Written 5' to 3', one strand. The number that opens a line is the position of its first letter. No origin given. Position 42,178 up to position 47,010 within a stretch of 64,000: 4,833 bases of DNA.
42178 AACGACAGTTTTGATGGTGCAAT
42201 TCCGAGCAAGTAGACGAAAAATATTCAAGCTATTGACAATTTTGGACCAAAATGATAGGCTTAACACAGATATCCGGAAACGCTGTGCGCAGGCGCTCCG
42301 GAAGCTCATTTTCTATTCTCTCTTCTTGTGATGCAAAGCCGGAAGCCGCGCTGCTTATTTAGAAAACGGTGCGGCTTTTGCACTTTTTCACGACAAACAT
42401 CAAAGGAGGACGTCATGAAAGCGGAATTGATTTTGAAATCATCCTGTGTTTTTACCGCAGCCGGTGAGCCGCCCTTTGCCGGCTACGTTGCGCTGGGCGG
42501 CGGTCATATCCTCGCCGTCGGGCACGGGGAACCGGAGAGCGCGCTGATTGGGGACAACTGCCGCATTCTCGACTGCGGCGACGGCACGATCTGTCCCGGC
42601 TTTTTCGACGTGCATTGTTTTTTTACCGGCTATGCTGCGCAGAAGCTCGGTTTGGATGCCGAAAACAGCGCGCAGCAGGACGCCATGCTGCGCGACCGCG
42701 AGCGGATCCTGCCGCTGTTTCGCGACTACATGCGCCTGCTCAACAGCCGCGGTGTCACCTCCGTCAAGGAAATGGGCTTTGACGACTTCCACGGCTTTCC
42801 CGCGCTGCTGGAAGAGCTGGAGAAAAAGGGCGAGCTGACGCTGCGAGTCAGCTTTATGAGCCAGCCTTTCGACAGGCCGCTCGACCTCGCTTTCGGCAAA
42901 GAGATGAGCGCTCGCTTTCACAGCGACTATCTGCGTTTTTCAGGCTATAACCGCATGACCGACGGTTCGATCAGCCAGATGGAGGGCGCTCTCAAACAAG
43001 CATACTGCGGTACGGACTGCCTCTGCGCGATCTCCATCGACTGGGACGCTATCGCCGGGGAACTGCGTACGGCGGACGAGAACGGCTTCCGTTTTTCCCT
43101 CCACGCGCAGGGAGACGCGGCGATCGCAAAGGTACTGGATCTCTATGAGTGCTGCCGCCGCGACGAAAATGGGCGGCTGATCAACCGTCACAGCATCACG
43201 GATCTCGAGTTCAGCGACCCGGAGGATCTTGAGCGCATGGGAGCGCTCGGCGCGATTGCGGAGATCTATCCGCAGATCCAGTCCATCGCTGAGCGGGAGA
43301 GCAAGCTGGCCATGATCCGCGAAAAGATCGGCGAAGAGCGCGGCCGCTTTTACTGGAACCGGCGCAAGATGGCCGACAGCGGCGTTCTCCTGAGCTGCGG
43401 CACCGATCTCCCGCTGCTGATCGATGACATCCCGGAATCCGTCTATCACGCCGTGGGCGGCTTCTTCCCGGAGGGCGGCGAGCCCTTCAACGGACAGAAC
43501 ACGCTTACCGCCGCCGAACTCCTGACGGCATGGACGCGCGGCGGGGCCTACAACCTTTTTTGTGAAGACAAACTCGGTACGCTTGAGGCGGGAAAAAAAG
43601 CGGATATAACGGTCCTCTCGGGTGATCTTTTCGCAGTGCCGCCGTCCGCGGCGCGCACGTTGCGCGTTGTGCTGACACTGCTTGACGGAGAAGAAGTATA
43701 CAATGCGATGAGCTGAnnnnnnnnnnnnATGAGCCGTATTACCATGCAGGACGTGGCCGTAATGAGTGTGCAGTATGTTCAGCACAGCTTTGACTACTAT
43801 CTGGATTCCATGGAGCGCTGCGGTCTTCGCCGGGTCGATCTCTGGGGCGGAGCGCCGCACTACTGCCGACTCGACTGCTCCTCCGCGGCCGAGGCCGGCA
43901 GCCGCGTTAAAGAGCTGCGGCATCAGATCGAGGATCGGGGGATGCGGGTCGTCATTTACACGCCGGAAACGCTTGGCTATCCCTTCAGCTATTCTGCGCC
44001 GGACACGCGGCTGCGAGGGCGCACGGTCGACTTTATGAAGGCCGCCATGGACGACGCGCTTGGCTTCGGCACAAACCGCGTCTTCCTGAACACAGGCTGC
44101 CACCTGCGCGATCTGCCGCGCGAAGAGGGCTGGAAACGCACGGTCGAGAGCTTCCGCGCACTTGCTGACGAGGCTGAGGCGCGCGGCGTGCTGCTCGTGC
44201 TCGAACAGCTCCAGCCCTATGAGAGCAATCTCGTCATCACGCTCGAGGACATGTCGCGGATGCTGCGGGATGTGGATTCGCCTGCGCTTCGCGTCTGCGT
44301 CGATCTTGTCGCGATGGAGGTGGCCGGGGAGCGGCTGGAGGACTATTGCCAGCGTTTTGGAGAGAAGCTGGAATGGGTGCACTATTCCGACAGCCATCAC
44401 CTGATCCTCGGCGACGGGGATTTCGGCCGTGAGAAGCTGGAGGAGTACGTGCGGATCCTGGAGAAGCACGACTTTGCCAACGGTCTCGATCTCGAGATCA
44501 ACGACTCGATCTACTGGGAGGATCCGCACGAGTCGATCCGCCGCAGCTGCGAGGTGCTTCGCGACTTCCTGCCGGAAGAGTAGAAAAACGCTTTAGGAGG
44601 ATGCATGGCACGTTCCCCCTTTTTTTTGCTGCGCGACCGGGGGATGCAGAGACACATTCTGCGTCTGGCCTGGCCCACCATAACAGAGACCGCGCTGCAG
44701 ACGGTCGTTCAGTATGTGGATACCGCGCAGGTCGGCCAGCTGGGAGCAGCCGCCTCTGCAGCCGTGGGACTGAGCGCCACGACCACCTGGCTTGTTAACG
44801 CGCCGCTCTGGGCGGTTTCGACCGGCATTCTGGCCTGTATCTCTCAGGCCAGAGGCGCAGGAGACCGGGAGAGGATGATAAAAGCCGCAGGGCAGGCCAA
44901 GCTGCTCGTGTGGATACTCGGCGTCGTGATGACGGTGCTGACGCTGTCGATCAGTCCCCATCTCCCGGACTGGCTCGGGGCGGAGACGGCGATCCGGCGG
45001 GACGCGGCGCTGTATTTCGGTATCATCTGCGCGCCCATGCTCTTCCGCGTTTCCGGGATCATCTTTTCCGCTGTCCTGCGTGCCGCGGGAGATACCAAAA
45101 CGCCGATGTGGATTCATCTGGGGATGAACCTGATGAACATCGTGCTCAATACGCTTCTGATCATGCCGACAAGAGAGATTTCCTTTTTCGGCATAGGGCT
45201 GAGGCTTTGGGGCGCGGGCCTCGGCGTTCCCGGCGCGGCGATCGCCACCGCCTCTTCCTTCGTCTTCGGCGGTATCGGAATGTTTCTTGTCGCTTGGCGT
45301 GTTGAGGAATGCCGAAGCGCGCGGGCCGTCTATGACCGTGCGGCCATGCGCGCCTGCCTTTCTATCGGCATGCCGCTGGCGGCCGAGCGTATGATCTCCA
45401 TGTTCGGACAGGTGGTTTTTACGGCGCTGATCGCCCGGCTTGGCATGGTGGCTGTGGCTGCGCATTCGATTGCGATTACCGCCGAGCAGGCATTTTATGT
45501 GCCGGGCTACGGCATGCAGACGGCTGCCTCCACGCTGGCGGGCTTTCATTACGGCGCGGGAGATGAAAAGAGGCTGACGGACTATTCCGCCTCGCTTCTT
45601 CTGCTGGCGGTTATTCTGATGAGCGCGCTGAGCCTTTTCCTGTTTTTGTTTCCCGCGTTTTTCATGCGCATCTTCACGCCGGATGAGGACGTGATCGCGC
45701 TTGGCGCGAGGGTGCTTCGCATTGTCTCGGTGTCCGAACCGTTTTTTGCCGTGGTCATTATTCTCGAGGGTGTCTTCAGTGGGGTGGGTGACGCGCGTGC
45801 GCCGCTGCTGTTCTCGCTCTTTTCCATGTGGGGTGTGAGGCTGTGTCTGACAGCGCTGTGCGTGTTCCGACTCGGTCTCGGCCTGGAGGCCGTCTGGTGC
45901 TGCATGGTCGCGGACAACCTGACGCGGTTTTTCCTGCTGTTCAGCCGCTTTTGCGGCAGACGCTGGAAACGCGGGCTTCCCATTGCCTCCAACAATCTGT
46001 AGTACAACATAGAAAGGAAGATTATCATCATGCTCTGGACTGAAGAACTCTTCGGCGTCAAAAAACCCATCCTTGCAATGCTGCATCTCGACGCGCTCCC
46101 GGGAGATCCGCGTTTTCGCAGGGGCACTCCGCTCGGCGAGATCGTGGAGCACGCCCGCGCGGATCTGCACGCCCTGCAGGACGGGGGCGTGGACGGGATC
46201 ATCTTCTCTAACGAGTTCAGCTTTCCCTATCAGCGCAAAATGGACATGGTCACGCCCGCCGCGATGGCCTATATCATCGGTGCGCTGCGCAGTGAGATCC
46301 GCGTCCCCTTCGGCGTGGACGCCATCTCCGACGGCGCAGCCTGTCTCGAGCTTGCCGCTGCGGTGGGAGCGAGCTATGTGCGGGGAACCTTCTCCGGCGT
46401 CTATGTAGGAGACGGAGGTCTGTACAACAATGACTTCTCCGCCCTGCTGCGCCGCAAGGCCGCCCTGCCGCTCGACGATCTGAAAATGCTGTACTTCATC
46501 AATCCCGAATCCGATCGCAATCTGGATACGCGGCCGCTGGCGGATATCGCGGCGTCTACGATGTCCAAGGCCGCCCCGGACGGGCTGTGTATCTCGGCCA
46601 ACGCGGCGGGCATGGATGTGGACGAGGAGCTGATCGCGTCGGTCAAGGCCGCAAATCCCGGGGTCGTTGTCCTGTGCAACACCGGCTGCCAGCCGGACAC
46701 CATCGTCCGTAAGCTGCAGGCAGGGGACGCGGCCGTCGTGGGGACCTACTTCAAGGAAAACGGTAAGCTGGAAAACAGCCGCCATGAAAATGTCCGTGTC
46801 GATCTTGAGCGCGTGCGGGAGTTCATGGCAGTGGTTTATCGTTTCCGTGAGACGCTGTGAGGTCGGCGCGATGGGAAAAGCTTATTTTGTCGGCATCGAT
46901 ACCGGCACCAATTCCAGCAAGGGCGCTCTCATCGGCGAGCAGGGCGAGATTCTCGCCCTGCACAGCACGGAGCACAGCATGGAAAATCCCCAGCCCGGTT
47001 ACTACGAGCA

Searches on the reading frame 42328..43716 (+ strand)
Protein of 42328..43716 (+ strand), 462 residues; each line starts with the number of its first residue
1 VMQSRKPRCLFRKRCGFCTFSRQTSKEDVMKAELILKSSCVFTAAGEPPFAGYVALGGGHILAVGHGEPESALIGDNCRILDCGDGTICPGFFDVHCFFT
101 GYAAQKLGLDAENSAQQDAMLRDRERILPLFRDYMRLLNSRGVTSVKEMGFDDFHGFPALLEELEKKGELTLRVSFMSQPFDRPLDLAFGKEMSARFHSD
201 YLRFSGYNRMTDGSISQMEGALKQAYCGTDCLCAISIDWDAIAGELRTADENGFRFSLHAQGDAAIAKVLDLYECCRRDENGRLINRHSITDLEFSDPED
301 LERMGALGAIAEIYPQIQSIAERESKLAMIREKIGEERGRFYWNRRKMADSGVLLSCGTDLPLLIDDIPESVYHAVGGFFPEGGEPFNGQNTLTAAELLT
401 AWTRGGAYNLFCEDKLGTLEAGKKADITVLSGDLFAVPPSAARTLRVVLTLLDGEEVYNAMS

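Call 9: search_protein_families(library=pfam, proteins=[window:42328-43716:+])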
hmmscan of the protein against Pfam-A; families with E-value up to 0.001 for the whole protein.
window:42328-43716:+ (462 aa): 2 families
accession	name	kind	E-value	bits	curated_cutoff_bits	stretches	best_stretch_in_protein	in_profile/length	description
PF07969.17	Amidohydro_3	-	2.1e-39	136.8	29.7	1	116-458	147-472/472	Amidohydrolase family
PF01979.26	Amidohydro_1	-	7.6e-09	35.7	25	1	88-455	2-343/345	Amidohydrolase family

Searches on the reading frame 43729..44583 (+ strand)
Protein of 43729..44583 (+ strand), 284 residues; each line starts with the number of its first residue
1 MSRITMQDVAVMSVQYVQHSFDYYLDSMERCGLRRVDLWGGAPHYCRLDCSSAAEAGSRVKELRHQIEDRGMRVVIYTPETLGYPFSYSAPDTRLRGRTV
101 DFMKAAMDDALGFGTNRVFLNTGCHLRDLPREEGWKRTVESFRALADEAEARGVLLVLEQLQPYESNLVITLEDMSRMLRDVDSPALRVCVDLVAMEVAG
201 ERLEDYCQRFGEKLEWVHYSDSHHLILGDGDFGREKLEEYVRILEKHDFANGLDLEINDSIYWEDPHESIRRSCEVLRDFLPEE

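Call 9: search_protein_families(library=pfam, proteins=[window:43729-44583:+])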
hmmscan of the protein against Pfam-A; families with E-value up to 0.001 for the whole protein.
window:43729-44583:+ (284 aa): 1 family
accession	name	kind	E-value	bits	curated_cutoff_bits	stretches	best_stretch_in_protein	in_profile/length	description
PF01261.30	AP_endonuc_2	-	6.8e-32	111.6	31.1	1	32-279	8-248/249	Xylose isomerase-like TIM barrel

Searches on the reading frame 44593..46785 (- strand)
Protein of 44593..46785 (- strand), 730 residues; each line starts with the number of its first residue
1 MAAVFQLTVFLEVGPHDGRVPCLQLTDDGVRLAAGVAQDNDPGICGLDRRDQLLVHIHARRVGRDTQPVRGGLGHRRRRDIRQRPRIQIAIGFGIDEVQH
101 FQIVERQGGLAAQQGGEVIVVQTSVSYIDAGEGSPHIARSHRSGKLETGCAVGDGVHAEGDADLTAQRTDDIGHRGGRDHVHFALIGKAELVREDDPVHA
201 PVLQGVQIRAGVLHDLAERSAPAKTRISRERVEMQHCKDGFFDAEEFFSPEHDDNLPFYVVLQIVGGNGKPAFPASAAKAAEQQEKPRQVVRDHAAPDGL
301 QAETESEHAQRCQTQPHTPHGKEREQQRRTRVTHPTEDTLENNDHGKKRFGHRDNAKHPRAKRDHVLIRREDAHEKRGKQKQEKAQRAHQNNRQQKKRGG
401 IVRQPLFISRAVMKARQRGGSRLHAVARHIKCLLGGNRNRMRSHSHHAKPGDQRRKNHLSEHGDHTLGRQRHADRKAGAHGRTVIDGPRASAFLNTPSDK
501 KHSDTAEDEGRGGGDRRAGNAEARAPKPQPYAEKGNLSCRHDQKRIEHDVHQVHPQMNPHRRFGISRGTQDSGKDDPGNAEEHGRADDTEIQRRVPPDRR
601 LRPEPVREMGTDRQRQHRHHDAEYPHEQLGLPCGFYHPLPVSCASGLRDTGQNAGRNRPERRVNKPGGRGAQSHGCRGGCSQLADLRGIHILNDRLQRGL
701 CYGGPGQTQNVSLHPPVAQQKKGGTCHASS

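Call 9: search_protein_families(library=pfam, proteins=[window:44593-46785:-])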
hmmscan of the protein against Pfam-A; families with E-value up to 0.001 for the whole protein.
window:44593-46785:- (730 aa): 0 families

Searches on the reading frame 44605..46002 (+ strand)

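Call 12: search_protein_families(library=pfam, proteins=[window:44605-46002:+])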
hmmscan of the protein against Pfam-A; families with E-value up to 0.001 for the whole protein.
window:44605-46002:+ (465 aa): 1 family
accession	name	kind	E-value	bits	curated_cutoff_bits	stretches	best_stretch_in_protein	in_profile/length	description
PF01554.23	MatE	-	4.6e-53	179.7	24.9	2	257-416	1-159/161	MatE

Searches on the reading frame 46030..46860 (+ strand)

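Call 12: search_protein_families(library=pfam, proteins=[window:46030-46860:+])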
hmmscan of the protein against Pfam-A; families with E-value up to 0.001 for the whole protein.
window:46030-46860:+ (276 aa): 1 family
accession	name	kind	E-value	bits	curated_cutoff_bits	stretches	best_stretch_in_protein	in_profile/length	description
PF03437.21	BtpA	-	1e-57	195.9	30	1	11-269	2-252/254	BtpA family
